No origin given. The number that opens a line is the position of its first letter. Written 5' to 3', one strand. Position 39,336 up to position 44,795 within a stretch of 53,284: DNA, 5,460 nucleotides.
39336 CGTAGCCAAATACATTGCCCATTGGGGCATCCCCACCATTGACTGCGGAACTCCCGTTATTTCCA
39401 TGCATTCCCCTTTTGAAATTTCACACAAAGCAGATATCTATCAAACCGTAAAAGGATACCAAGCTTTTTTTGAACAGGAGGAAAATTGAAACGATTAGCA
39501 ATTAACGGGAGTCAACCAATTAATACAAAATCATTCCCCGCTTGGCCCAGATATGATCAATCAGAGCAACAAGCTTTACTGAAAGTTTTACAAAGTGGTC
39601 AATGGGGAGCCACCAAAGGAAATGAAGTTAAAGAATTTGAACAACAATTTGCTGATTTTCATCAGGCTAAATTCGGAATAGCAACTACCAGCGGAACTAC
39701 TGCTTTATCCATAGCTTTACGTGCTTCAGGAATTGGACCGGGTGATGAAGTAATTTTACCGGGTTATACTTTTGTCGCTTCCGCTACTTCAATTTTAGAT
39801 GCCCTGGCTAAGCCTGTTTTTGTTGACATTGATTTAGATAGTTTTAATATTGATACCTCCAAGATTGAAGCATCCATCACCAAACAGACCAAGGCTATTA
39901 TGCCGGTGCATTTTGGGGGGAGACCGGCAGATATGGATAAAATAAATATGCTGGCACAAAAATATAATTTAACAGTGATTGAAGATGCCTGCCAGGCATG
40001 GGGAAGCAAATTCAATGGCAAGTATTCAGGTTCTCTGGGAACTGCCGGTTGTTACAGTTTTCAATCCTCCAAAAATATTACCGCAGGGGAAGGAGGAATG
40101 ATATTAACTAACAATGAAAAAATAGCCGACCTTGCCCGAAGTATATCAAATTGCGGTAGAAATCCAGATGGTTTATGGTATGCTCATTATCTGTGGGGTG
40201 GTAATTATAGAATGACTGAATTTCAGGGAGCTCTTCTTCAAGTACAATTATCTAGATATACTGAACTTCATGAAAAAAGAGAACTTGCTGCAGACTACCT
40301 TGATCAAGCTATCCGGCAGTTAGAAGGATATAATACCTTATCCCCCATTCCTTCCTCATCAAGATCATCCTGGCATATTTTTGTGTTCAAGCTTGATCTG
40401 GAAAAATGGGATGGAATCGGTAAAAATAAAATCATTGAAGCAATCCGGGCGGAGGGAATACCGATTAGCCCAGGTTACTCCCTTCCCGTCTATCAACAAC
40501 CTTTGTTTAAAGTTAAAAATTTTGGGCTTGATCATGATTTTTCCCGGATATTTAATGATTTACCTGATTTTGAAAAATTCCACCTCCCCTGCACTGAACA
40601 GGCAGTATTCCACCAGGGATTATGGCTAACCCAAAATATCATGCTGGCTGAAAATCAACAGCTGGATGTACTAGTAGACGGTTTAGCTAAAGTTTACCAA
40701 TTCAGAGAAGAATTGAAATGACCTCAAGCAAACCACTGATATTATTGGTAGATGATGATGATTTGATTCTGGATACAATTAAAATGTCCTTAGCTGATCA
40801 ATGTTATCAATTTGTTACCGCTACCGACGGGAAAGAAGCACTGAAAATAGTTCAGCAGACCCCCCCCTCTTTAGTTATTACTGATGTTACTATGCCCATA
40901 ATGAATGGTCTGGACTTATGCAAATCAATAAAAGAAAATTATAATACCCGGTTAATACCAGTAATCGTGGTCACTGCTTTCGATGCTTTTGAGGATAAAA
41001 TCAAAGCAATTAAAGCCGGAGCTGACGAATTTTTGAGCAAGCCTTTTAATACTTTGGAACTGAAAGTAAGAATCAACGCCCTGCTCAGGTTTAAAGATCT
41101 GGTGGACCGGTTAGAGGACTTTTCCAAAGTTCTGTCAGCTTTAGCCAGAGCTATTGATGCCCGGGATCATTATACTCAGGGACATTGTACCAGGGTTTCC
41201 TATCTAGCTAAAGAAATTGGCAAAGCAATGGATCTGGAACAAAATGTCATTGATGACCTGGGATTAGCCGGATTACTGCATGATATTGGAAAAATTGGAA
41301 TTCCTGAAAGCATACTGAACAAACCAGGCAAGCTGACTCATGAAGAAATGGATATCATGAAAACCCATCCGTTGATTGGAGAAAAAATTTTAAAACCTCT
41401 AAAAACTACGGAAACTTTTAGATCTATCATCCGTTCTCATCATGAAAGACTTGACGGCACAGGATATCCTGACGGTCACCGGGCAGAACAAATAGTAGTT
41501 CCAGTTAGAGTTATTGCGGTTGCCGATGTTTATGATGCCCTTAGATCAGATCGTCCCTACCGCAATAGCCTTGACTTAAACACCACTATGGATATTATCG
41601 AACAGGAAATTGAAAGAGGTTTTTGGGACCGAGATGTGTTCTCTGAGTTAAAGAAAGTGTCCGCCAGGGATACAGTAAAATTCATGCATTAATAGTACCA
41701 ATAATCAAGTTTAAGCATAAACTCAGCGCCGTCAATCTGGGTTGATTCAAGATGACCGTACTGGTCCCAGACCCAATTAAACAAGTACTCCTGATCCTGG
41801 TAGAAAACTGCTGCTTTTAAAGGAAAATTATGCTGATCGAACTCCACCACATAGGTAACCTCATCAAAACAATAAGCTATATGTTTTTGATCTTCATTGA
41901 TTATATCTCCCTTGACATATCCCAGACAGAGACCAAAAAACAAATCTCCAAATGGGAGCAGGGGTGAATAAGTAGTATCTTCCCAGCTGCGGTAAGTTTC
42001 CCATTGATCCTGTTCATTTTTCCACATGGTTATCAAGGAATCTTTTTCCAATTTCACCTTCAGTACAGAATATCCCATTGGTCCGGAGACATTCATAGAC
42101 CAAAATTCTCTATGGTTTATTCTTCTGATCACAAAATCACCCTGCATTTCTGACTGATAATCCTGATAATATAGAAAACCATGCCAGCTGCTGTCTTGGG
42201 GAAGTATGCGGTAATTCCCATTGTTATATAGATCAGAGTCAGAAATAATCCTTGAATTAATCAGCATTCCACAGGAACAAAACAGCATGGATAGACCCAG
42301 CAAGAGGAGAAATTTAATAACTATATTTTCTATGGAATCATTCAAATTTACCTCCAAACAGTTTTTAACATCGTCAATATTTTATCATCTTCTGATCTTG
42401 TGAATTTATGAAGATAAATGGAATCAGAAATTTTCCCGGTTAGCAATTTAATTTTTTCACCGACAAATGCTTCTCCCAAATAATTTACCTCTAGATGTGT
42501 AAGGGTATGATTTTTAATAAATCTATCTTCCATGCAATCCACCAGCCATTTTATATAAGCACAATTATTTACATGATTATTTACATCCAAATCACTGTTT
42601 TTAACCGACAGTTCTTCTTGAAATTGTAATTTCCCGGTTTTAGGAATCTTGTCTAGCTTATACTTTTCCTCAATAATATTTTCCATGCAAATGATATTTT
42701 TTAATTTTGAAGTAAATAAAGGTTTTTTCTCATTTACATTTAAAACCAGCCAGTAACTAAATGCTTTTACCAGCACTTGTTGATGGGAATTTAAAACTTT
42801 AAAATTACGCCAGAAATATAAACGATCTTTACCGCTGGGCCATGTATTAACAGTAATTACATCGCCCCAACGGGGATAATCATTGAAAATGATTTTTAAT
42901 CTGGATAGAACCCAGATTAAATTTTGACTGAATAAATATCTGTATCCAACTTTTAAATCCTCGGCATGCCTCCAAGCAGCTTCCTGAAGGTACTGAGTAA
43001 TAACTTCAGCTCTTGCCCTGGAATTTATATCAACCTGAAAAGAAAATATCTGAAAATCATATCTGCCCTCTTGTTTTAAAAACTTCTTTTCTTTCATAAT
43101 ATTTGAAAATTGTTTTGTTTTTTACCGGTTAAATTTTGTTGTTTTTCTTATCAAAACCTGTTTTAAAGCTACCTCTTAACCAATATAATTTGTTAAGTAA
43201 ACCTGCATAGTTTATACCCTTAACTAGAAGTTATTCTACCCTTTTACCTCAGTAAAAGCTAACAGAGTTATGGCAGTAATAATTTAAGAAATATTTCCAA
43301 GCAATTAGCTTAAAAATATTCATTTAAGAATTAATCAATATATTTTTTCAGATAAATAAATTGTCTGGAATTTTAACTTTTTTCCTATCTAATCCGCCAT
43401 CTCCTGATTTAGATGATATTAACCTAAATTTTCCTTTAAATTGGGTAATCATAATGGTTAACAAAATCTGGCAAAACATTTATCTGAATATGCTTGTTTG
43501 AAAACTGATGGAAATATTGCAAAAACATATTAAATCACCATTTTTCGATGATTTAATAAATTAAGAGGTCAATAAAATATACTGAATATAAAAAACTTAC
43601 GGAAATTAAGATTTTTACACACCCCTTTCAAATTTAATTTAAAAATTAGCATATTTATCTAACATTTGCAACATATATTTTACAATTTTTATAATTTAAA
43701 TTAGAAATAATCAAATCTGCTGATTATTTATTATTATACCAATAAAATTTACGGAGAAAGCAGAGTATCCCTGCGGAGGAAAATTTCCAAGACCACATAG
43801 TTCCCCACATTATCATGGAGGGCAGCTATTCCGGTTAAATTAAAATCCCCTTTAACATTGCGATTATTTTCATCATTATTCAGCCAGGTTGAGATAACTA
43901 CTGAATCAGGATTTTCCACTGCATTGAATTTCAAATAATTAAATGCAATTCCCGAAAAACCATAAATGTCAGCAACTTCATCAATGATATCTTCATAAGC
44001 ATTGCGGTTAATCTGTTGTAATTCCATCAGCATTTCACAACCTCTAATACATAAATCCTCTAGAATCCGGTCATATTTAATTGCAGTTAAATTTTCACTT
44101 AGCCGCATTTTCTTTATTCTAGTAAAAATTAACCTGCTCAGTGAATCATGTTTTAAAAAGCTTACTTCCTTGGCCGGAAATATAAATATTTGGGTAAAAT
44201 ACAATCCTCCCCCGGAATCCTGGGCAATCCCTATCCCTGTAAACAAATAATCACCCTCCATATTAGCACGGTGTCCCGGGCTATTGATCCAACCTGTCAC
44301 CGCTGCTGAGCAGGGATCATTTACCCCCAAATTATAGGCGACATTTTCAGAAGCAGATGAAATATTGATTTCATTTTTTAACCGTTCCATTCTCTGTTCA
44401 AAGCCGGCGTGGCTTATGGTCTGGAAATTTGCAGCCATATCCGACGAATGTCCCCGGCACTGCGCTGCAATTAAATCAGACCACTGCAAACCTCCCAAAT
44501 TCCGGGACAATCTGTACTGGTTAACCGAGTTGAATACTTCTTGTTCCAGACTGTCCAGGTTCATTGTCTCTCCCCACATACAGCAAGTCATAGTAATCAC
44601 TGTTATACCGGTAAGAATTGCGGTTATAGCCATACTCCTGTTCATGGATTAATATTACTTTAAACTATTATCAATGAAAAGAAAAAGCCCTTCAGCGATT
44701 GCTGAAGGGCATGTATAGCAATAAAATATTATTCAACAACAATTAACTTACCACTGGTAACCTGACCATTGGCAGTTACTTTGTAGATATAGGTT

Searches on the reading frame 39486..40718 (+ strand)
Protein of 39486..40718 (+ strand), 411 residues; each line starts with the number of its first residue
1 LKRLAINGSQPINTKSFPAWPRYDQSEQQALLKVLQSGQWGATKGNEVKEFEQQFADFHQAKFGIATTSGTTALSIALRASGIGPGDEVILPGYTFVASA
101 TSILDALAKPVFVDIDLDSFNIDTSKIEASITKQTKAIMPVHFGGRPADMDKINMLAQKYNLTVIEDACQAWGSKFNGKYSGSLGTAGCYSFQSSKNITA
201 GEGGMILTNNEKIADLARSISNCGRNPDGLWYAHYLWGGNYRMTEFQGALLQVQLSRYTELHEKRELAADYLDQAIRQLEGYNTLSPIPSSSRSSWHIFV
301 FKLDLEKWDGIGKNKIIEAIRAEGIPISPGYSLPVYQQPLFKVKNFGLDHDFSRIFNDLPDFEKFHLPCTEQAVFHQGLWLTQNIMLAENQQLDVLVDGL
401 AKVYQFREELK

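Call 8: search_protein_families(library=ncbifam, proteins=[window:39486-40718:+], max_evalue=0.01)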
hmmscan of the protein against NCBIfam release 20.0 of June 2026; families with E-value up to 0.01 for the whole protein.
window:39486-40718:+ (411 aa): 29 families (the best 25 are shown)
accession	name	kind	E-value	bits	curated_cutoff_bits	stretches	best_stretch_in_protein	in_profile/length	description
TIGR03588.1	PseC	equivalog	2.1e-72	244.2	423.5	1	24-345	10-339/380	UDP-4-amino-4,6-dideoxy-N-acetyl-beta-L-altrosamine transaminase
TIGR04181.1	NHT_00031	hypoth_equivalog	3e-71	240.2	420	1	20-342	5-336/359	LegC family aminotransferase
NF008687.0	PRK11706.1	equivalog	1.2e-64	218.4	375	1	22-328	8-317/375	dTDP-4-amino-4,6-dideoxygalactose transaminase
NF008658.2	PRK11658.1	equivalog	4e-60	203.5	631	1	21-325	10-318/379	UDP-4-amino-4-deoxy-L-arabinose aminotransferase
TIGR02379.1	ECA_wecE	subfamily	4.1e-54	183.8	434.85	1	21-325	7-315/376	dTDP-4-amino-4,6-dideoxy-D-glucose transaminase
NF011936.0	PRK15407.1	equivalog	1.1e-50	172.7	423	2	40-226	59-253/440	lipopolysaccharide biosynthesis protein RfbH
TIGR04427.1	PLP_DesI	equivalog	1.2e-47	162.9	650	1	32-342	38-341/390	dTDP-4-dehydro-6-deoxyglucose aminotransferase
NF005816.0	PRK07682.1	equivalog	7e-11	41.4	620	1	61-170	90-205/390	aminotransferase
NF005817.0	PRK07683.1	equivalog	8.9e-09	34.5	575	1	62-139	90-166/387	aminotransferase A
NF004770.0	PRK06108.1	subfamily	6.5e-08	31.8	422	1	57-139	84-175/396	pyridoxal phosphate-dependent aminotransferase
NF004975.0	PRK06348.1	equivalog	3.7e-07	29.5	549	1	51-168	78-202/384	pyridoxal phosphate-dependent aminotransferase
NF005305.0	PRK06836.1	equivalog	5.5e-06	25.9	376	1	65-139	102-175/396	pyridoxal phosphate-dependent aminotransferase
NF005744.0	PRK07568.1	subfamily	6.2e-06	25.2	389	1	51-167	79-201/398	pyridoxal phosphate-dependent aminotransferase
NF006569.0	PRK09082.1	subfamily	1.2e-05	24.6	420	1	52-139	81-168/386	methionine aminotransferase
NF005871.0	PRK07811.1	equivalog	1.3e-05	23.9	513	1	37-166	51-181/389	cystathionine gamma-synthase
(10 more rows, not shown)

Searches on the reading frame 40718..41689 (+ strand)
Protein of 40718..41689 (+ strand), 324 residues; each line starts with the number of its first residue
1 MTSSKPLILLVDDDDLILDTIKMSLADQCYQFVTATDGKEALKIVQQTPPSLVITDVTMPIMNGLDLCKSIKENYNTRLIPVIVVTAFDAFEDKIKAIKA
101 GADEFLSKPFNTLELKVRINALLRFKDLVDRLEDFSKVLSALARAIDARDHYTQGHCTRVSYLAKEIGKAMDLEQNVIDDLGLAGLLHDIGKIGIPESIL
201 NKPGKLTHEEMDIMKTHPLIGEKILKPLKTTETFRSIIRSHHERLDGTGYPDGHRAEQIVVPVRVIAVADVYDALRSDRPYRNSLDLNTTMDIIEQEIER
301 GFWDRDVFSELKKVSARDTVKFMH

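Call 89: search_protein_families(library=pfam, proteins=[window:40718-41689:+], max_evalue=0.000001)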
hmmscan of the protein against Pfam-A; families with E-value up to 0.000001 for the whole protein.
window:40718-41689:+ (324 aa): 3 families
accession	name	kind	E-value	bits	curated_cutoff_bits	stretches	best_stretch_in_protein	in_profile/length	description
PF13487.12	HD_5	-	4.3e-34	118.1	27.2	1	142-300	3-164/170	HD domain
PF00072.30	Response_reg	-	3e-28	98.6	30.2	1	8-119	1-110/111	Response regulator receiver domain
PF01966.28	HD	-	8e-21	74.9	22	1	155-274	3-115/116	HD domain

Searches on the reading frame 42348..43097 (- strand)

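Call 89: search_protein_families(library=pfam, proteins=[window:42348-43097:-], max_evalue=0.000001)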
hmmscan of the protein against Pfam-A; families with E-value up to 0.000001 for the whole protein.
window:42348-43097:- (249 aa): 3 families
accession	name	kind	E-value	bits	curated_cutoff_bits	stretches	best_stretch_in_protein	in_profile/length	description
PF01643.23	Acyl-ACP_TE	-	3.8e-22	78.8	23.7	1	14-126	7-120/131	Acyl-ACP thioesterase N-terminal domain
PF20791.3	Acyl-ACP_TE_C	-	1.1e-16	61.3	21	1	158-248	7-99/101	Acyl-ACP thioesterase C-terminal domain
PF13279.12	4HBT_2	-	4.2e-08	34.1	25.5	0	26-107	10-93/122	Thioesterase-like superfamily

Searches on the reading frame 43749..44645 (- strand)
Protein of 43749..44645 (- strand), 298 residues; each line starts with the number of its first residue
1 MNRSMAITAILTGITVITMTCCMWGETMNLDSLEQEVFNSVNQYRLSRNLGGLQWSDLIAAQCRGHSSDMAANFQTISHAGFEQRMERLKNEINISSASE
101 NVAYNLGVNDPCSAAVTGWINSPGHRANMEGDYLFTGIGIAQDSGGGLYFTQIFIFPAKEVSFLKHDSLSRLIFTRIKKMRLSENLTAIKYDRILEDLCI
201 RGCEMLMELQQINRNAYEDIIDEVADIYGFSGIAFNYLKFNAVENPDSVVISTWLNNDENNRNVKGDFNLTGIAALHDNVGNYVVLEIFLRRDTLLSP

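Call 89: search_protein_families(library=pfam, proteins=[window:43749-44645:-], max_evalue=0.000001)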
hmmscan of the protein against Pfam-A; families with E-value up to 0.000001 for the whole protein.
window:43749-44645:- (298 aa): 1 family
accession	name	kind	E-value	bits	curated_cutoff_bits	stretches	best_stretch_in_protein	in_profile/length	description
PF00188.32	CAP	-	5.5e-13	50.2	21.1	1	39-154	2-117/117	Cysteine-rich secretory protein family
